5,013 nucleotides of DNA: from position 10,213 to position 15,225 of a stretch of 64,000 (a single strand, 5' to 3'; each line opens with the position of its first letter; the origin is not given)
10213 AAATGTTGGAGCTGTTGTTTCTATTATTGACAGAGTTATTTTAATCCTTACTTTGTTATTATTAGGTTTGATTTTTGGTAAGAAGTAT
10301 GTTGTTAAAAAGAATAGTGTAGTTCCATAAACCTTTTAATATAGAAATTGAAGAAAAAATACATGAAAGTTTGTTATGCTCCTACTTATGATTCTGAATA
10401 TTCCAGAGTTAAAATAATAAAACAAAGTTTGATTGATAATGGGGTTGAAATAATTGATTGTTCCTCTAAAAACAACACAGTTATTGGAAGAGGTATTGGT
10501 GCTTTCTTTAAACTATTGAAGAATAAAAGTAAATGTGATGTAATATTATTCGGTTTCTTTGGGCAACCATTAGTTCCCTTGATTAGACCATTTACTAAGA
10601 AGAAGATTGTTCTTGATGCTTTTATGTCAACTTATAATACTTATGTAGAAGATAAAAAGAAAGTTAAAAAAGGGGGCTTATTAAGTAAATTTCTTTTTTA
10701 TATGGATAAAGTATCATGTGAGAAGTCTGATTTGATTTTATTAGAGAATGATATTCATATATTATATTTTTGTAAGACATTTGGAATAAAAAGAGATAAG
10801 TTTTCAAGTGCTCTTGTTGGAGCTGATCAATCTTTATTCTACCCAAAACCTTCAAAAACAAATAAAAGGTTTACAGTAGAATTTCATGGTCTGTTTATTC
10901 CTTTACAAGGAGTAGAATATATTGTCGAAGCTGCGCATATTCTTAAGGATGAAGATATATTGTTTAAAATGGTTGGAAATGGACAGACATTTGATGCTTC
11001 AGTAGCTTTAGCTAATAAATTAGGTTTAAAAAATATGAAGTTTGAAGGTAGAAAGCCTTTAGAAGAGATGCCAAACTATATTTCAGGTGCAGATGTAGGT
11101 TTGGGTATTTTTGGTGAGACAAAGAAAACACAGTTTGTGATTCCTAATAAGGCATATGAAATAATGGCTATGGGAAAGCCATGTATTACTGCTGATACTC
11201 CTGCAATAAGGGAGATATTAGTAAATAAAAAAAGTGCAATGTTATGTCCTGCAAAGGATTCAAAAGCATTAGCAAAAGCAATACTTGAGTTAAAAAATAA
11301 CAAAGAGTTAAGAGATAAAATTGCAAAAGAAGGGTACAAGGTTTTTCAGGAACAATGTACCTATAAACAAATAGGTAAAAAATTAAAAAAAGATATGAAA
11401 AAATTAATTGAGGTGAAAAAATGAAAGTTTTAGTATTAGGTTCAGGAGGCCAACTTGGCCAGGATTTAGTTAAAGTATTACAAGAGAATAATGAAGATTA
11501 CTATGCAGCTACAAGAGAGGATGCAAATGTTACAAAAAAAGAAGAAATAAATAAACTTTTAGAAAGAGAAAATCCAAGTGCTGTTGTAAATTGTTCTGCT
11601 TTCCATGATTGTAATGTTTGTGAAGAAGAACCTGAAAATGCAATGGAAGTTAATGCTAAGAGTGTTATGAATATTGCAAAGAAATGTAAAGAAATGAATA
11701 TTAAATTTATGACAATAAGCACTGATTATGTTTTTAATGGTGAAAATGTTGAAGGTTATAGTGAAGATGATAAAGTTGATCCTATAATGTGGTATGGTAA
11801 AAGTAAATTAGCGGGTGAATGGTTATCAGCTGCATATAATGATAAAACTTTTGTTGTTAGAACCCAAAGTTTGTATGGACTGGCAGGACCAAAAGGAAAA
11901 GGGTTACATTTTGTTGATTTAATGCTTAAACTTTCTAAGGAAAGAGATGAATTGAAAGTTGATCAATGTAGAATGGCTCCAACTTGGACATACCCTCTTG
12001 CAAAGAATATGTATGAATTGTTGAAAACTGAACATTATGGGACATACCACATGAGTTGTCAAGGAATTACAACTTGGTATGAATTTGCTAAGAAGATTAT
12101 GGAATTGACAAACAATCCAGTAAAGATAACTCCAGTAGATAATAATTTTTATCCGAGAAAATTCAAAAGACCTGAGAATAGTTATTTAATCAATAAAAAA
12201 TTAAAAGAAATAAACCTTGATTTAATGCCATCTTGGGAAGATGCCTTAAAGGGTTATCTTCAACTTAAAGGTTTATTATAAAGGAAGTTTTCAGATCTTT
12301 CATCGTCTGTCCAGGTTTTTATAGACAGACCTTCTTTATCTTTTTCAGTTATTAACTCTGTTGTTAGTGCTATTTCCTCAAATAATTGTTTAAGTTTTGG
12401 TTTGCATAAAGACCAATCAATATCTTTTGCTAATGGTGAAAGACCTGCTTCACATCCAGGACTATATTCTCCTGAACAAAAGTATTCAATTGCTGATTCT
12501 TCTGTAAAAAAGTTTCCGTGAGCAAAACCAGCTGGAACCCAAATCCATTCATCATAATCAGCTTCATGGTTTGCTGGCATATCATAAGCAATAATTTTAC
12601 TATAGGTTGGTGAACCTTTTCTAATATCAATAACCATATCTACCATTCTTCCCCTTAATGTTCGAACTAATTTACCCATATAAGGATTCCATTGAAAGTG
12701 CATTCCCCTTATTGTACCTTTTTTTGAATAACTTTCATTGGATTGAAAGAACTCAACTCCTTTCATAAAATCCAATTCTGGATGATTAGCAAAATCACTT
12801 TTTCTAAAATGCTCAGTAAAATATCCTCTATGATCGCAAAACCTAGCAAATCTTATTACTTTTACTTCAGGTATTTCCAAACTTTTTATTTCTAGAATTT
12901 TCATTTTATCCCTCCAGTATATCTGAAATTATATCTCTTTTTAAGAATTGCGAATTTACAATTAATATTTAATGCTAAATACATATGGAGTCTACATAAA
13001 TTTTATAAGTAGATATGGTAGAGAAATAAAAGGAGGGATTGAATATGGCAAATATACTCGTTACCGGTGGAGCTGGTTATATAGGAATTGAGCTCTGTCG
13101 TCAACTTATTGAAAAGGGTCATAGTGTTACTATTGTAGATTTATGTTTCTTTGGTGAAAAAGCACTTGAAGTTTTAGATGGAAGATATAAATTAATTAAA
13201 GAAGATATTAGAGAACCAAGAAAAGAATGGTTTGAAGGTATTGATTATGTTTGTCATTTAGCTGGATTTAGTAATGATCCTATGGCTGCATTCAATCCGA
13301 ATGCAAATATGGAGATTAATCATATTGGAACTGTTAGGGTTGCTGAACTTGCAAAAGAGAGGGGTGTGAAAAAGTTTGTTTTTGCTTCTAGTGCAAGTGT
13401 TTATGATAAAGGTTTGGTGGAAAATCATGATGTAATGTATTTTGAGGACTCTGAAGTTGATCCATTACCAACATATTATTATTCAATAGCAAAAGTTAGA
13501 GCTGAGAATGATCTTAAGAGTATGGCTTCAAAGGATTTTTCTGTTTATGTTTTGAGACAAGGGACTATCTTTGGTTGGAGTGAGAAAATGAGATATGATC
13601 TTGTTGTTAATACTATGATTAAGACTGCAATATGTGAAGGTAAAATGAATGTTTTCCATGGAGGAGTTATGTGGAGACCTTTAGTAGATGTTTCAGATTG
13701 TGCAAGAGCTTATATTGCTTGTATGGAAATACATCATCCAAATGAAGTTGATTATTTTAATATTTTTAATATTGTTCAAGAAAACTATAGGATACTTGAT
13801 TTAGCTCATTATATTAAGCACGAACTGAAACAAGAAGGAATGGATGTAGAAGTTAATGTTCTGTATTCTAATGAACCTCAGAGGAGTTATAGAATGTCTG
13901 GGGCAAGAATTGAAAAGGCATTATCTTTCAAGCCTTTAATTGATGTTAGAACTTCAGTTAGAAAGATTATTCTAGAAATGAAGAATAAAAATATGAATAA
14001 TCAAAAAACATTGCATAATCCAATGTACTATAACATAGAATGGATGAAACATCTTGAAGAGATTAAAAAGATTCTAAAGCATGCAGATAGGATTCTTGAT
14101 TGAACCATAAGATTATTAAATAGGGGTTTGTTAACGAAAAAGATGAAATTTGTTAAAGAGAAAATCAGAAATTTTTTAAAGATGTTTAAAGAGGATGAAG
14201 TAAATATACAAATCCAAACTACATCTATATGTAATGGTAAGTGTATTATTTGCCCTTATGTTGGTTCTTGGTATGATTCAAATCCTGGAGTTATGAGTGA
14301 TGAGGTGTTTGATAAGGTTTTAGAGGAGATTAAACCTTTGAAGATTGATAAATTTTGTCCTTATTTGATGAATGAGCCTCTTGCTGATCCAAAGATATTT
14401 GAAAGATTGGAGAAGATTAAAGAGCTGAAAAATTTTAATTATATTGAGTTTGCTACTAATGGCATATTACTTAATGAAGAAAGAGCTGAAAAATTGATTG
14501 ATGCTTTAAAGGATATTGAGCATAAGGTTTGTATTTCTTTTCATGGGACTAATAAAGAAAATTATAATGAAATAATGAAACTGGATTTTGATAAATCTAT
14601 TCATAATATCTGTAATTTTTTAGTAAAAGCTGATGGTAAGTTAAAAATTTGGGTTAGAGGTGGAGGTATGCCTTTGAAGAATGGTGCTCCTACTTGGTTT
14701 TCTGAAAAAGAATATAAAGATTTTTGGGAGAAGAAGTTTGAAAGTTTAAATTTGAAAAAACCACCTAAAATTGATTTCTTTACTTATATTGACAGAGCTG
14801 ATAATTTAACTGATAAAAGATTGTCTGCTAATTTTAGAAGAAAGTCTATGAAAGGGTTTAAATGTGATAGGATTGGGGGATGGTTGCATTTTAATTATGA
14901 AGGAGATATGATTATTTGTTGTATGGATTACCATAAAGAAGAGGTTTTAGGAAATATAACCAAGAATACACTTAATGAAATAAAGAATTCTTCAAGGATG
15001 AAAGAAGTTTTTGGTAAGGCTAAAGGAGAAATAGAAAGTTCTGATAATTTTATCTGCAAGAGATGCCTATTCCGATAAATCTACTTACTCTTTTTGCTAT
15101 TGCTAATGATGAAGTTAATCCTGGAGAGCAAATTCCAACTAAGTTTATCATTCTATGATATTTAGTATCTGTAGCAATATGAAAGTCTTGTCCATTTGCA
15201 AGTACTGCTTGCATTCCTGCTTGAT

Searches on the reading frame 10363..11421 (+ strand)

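Call 8: search_protein_families(library=pfam, proteins=[window:10363-11421:+], max_evalue=0.001)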
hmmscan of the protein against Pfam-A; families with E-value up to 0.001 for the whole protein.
window:10363-11421:+ (353 aa): 3 families
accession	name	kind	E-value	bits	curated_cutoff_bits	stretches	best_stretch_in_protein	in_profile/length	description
PF00534.26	Glycos_transf_1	-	1.7e-21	77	26.4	1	165-326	11-171/172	Glycosyl transferases group 1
PF13692.12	Glyco_trans_1_4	-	6.9e-19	69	27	1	174-312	6-141/142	Glycosyl transferases group 1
PF13524.12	Glyco_trans_1_2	-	5.3e-11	43.1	25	1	198-340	14-141/144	Glycosyl transferase-like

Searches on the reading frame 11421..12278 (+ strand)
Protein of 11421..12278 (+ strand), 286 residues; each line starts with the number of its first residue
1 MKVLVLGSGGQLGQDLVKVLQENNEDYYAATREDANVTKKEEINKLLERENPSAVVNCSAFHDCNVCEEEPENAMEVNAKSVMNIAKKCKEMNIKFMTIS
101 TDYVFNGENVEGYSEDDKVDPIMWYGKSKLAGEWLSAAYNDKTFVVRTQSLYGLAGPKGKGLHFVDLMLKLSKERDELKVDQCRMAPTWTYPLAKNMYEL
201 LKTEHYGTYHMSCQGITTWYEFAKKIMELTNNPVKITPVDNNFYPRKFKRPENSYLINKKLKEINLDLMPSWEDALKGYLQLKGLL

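Call 8: search_protein_families(library=pfam, proteins=[window:11421-12278:+], max_evalue=0.001)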
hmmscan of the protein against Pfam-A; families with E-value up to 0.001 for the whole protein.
window:11421-12278:+ (286 aa): 5 families
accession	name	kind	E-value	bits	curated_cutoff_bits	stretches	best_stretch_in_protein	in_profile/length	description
PF04321.23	RmlD_sub_bind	-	1e-79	268.1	27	1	1-281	1-283/287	RmlD substrate binding domain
PF01370.27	Epimerase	-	1.9e-22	80.3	20.9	1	3-174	1-195/240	NAD dependent epimerase/dehydratase family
PF16363.11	GDP_Man_Dehyd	-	2.2e-14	54.1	27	1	33-218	57-254/332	GDP-mannose 4,6 dehydratase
PF02719.21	Polysacc_synt_2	-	2.7e-10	40.4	20.2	1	35-114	61-141/293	Polysaccharide biosynthesis protein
PF07993.18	NAD_binding_4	-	0.00047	19.8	20.1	0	50-140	87-192/258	Male sterility protein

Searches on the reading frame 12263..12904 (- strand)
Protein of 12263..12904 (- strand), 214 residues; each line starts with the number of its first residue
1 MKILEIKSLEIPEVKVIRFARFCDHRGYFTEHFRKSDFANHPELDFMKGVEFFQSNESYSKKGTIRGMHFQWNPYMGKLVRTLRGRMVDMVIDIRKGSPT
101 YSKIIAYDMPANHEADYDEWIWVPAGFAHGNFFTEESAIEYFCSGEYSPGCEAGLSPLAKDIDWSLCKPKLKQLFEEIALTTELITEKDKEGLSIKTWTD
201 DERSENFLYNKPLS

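Call 70: search_protein_families(library=pfam, proteins=[window:12263-12904:-], max_evalue=0.0001)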
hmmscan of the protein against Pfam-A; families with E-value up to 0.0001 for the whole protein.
window:12263-12904:- (214 aa): 1 family
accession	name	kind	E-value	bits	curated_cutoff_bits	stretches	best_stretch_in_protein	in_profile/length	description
PF00908.23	dTDP_sugar_isom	-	1.7e-38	132.4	27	1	9-194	2-165/168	dTDP-4-dehydrorhamnose 3,5-epimerase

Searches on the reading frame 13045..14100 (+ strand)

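Call 8: search_protein_families(library=pfam, proteins=[window:13045-14100:+], max_evalue=0.001)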
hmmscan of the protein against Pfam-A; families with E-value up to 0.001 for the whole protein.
window:13045-14100:+ (352 aa): 7 families
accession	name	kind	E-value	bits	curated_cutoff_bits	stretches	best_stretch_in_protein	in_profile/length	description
PF01370.27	Epimerase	-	1.4e-34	120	20.9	1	4-235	1-231/240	NAD dependent epimerase/dehydratase family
PF16363.11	GDP_Man_Dehyd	-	1.1e-17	65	27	1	5-303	1-327/332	GDP-mannose 4,6 dehydratase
PF01073.25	3Beta_HSD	-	7.2e-16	58.5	22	1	5-191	1-197/280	3-beta hydroxysteroid dehydrogenase/isomerase family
PF04321.23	RmlD_sub_bind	-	1e-13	51.5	27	1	3-281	2-256/287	RmlD substrate binding domain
PF02719.21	Polysacc_synt_2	-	1.1e-10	41.7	20.2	1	4-116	1-128/293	Polysaccharide biosynthesis protein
PF07993.18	NAD_binding_4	-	3.3e-08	33.4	20.1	1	60-204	83-238/258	Male sterility protein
PF13460.12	NAD_binding_10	-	3.5e-08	34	27.2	1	8-159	1-133/184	NAD(P)H-binding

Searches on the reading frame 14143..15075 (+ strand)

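Call 8: search_protein_families(library=pfam, proteins=[window:14143-15075:+], max_evalue=0.001)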
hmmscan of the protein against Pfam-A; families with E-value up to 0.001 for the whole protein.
window:14143-15075:+ (311 aa): 2 families
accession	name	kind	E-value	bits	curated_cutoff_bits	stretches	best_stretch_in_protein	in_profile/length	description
PF04055.27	Radical_SAM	-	3.8e-13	50.4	29.5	1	24-154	1-131/166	Radical SAM superfamily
PF13186.11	SPASM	-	2.2e-09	37.9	21.5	1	241-308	1-66/67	Iron-sulfur cluster-binding domain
